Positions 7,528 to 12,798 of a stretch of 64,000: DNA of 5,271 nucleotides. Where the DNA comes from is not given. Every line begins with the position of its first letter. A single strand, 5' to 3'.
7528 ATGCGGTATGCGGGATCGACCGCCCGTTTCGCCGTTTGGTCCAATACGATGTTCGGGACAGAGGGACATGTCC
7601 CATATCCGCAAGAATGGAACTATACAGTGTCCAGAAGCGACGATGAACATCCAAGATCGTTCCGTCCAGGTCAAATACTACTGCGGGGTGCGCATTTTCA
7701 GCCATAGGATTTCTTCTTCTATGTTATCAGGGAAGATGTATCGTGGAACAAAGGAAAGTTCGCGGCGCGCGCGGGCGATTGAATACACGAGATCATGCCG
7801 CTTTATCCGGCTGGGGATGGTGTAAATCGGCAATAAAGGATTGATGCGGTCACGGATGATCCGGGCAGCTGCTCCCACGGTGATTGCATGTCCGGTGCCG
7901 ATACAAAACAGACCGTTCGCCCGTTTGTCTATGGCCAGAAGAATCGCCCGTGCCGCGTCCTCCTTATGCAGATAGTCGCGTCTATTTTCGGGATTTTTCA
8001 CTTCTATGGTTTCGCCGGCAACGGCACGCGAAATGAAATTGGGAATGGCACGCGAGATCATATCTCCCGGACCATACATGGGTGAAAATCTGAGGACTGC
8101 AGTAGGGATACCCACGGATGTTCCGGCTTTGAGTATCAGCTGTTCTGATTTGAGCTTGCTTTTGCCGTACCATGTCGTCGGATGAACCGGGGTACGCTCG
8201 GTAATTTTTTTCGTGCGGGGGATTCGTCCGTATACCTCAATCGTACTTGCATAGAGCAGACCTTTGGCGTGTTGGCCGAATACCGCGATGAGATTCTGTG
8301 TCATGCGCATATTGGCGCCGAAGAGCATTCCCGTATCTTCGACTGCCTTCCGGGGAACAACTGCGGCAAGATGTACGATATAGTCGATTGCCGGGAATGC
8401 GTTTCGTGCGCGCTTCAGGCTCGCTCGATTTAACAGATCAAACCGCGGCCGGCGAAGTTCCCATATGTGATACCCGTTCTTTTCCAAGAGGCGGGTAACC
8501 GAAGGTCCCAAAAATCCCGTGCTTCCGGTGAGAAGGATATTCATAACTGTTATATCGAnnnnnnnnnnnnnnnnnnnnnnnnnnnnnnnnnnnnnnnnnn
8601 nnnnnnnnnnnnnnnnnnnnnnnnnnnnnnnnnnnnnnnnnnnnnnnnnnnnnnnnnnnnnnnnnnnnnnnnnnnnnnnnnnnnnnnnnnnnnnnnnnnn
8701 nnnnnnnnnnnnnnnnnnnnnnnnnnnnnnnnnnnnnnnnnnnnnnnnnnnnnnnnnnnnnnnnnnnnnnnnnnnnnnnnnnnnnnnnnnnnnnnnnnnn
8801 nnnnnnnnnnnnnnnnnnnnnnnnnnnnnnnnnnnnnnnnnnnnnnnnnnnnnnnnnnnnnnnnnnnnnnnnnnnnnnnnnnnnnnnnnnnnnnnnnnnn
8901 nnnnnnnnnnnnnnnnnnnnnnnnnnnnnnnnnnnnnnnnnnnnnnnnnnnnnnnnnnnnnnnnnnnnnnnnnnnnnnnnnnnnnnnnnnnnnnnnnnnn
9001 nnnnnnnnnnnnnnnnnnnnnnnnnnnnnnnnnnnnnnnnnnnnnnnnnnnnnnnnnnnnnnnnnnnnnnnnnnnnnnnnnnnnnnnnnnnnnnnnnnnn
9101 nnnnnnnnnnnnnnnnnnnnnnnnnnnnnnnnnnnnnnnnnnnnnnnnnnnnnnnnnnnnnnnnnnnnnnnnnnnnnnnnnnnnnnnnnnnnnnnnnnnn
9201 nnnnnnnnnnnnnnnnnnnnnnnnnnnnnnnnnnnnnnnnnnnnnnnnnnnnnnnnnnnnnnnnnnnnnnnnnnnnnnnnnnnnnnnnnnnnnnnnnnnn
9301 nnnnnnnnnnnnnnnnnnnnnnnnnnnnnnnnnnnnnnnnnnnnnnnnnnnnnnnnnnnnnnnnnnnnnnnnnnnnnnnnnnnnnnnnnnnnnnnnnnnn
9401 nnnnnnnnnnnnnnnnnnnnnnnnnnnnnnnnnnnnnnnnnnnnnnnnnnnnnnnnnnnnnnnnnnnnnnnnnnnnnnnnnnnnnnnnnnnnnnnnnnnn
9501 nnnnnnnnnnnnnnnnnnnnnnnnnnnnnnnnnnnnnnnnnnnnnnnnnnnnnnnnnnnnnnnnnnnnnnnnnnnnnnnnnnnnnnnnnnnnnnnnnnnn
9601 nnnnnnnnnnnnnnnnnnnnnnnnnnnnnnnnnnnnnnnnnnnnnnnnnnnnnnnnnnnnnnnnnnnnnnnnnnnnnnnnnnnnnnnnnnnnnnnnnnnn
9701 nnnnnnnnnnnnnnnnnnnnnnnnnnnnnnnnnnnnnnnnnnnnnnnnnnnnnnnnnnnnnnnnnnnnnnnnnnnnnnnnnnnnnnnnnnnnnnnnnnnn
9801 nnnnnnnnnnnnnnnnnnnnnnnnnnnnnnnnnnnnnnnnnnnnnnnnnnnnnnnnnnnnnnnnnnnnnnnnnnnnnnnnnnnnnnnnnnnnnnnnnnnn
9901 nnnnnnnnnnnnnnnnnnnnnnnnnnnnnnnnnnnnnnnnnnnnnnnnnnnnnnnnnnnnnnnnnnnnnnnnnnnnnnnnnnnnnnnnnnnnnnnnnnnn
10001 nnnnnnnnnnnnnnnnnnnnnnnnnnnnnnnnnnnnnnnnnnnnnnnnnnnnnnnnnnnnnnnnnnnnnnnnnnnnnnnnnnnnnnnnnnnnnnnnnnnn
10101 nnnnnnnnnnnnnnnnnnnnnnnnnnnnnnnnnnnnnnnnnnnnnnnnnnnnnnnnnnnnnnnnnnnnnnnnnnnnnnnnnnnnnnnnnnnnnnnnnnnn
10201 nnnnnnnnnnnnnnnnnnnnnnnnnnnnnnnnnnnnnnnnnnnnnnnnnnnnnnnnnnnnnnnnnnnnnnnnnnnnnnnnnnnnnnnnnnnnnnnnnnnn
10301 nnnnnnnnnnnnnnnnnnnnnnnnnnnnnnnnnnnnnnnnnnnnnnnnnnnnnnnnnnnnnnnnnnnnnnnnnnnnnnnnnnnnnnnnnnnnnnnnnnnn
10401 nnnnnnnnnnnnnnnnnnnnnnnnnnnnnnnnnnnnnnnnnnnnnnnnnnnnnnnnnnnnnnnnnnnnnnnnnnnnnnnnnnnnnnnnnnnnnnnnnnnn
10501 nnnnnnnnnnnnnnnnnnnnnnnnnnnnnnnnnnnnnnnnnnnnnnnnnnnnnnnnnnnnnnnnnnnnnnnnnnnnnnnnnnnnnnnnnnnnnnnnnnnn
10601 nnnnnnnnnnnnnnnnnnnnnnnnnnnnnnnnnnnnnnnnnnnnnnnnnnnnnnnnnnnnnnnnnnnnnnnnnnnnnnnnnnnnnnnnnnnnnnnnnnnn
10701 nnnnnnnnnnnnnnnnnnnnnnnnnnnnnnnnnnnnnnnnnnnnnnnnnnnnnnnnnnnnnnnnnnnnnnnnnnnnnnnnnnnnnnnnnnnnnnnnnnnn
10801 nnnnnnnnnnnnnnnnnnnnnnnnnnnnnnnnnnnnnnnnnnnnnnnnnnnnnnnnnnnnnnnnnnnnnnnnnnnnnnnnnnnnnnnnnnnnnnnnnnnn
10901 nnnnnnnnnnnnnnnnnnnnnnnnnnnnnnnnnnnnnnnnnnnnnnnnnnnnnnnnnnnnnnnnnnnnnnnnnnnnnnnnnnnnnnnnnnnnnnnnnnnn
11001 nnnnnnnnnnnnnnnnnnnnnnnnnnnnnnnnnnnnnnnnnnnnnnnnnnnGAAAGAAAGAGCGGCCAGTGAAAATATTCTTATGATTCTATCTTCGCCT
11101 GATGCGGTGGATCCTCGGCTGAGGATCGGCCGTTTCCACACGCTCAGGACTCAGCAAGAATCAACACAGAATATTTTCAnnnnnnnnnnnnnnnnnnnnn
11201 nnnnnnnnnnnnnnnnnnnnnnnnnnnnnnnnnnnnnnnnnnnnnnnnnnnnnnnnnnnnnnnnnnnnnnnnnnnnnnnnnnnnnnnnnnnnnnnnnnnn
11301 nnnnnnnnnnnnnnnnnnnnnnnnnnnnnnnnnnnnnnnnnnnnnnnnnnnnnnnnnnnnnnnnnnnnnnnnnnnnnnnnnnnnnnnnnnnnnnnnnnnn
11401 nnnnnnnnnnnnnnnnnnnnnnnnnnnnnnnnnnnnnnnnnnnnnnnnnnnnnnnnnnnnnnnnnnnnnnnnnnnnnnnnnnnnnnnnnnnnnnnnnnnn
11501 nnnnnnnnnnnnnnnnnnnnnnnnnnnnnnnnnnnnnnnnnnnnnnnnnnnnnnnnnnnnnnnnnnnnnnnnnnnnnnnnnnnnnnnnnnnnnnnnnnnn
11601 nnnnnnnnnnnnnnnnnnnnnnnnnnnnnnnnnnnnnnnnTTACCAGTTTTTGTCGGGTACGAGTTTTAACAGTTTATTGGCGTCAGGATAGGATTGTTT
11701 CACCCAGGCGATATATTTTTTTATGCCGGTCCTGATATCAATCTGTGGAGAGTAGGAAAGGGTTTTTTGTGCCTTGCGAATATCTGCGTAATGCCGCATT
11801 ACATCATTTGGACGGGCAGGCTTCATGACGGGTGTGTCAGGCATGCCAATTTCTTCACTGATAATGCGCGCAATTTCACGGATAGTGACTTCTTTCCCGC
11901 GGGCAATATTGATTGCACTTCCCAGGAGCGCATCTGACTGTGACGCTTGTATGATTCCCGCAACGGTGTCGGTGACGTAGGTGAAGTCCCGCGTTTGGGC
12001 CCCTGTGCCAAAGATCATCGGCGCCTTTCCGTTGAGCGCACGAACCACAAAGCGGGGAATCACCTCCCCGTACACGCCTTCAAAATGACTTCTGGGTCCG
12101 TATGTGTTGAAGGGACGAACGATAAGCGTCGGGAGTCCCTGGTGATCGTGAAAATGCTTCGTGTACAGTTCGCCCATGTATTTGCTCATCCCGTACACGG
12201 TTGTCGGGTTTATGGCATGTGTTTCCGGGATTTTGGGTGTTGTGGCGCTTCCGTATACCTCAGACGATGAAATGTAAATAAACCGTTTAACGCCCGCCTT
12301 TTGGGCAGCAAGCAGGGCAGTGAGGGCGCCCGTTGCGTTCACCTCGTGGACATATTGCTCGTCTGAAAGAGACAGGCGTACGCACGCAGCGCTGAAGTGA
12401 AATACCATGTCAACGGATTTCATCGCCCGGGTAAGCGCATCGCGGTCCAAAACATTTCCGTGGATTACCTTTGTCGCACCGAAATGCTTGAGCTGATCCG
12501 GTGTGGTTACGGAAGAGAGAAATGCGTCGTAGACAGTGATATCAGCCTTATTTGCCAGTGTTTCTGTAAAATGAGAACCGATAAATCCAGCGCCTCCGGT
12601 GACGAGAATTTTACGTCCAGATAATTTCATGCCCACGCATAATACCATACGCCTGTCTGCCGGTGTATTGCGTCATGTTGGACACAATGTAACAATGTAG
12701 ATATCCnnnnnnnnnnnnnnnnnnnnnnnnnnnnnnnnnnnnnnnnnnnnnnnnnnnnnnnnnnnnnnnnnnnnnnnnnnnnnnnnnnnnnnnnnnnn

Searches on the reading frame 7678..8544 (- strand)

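Call 36: search_protein_families(library=pfam, proteins=[window:7678-8544:-], max_evalue=0.00001)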
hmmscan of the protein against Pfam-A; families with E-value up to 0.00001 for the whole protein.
window:7678-8544:- (288 aa): 5 families
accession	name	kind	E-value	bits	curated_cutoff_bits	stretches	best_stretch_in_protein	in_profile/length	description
PF01370.27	Epimerase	-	2.9e-39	135.4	20.9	1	3-210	1-230/240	NAD dependent epimerase/dehydratase family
PF16363.11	GDP_Man_Dehyd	-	4.6e-26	92.5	27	1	35-228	59-260/332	GDP-mannose 4,6 dehydratase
PF04321.23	RmlD_sub_bind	-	7.2e-19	68.4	27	1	1-228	1-225/287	RmlD substrate binding domain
PF01073.25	3Beta_HSD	-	3.5e-12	46.4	22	1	45-205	59-229/280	3-beta hydroxysteroid dehydrogenase/isomerase family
PF07993.18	NAD_binding_4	-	5.6e-09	36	20.1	1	51-158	87-209/258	Male sterility protein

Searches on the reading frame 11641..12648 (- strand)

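Call 36: search_protein_families(library=pfam, proteins=[window:11641-12648:-], max_evalue=0.00001)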
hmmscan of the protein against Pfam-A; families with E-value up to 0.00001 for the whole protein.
window:11641-12648:- (335 aa): 8 families
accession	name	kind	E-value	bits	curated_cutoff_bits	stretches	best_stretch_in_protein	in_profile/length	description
PF01370.27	Epimerase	-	8.7e-55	186.2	20.9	1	14-249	1-240/240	NAD dependent epimerase/dehydratase family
PF16363.11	GDP_Man_Dehyd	-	1.4e-53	183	27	1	15-311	1-331/332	GDP-mannose 4,6 dehydratase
PF01073.25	3Beta_HSD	-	6e-25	88.3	22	1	15-237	1-230/280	3-beta hydroxysteroid dehydrogenase/isomerase family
PF02719.21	Polysacc_synt_2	-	4.6e-17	62.6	20.2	1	14-269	1-249/293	Polysaccharide biosynthesis protein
PF13460.12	NAD_binding_10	-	2.8e-14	53.8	27.2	1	18-179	1-143/184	NAD(P)H-binding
PF07993.18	NAD_binding_4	-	3.7e-12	46.4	20.1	1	67-192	77-215/258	Male sterility protein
PF04321.23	RmlD_sub_bind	-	1e-11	44.9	27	1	13-271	2-235/287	RmlD substrate binding domain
PF05368.20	NmrA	-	3.3e-10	40.5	27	1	12-127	3-106/298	NmrA-like family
